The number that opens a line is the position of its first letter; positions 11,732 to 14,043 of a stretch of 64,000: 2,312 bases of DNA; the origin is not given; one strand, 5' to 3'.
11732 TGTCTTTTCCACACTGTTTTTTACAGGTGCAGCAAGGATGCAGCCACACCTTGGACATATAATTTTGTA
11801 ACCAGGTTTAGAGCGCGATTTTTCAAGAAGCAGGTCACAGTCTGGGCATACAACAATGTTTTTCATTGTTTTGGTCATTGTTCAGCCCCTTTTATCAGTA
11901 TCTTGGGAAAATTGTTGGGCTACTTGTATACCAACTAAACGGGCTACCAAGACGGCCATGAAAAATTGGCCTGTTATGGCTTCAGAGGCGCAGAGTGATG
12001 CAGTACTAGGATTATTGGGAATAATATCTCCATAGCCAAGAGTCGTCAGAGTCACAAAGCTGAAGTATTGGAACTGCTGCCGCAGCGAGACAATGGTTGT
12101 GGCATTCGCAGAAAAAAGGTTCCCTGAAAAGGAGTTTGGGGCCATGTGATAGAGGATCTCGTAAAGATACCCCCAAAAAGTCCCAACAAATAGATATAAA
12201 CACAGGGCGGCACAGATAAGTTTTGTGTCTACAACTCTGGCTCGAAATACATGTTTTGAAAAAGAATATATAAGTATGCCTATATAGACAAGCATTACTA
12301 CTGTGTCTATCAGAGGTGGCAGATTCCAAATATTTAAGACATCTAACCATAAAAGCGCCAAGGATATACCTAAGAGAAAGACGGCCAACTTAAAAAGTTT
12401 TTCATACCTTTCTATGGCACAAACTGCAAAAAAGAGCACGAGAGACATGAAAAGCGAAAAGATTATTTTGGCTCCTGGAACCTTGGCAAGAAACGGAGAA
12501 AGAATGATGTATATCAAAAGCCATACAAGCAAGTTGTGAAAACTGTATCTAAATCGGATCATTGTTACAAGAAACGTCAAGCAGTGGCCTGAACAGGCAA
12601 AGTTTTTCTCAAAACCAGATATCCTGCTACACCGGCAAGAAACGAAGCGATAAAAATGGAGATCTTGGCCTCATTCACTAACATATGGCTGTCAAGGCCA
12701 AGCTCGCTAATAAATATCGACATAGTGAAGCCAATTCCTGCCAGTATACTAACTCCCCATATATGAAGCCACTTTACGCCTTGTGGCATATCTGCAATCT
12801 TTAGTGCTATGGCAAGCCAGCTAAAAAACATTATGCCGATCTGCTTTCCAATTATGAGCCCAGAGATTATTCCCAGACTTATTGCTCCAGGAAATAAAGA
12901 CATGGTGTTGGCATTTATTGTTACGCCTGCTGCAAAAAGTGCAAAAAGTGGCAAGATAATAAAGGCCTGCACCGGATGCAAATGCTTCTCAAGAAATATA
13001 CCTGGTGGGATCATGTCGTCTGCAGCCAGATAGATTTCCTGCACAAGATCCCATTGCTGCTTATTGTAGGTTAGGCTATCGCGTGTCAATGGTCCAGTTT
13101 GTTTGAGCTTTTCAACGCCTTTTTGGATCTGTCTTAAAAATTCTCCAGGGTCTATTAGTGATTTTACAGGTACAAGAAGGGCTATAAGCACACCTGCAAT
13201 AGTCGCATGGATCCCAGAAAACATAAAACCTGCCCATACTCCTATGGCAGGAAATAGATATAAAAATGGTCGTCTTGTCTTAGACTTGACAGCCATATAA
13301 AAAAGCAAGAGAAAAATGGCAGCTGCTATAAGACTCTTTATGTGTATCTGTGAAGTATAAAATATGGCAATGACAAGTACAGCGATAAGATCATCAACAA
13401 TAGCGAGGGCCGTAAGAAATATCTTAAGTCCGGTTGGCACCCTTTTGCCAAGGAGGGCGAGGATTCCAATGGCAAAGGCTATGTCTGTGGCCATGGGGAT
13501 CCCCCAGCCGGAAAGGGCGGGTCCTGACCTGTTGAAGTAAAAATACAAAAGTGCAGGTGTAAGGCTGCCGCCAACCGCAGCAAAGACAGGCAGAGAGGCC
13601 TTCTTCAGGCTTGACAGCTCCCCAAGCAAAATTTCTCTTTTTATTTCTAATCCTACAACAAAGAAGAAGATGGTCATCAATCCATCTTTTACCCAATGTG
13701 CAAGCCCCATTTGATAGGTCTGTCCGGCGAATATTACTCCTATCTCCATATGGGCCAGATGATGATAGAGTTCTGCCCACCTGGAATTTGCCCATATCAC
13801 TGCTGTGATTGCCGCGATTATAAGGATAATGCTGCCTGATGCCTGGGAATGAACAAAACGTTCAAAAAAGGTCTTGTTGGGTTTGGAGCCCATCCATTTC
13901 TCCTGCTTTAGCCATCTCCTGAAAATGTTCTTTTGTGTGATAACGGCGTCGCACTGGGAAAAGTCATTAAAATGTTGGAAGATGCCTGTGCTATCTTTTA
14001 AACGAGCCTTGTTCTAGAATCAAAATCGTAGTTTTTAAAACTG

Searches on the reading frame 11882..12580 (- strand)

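Call 59: search_protein_families(library=pfam, proteins=[window:11882-12580:-], max_evalue=0.00001)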
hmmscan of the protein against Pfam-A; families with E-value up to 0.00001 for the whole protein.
window:11882-12580:- (232 aa): 1 family
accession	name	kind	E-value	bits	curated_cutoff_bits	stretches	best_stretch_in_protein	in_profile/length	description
PF07885.22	Ion_trans_2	-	1.2e-08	35.2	22.5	1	170-216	28-74/79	Ion channel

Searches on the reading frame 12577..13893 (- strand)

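Call 59: search_protein_families(library=pfam, proteins=[window:12577-13893:-], max_evalue=0.00001)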
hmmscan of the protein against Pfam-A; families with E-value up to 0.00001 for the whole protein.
window:12577-13893:- (438 aa): 1 family
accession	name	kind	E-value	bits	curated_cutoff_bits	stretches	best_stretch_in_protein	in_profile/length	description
PF06965.17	Na_H_antiport_1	-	1.6e-139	465.4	23.5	1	12-428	2-374/374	Na+/H+ antiporter 1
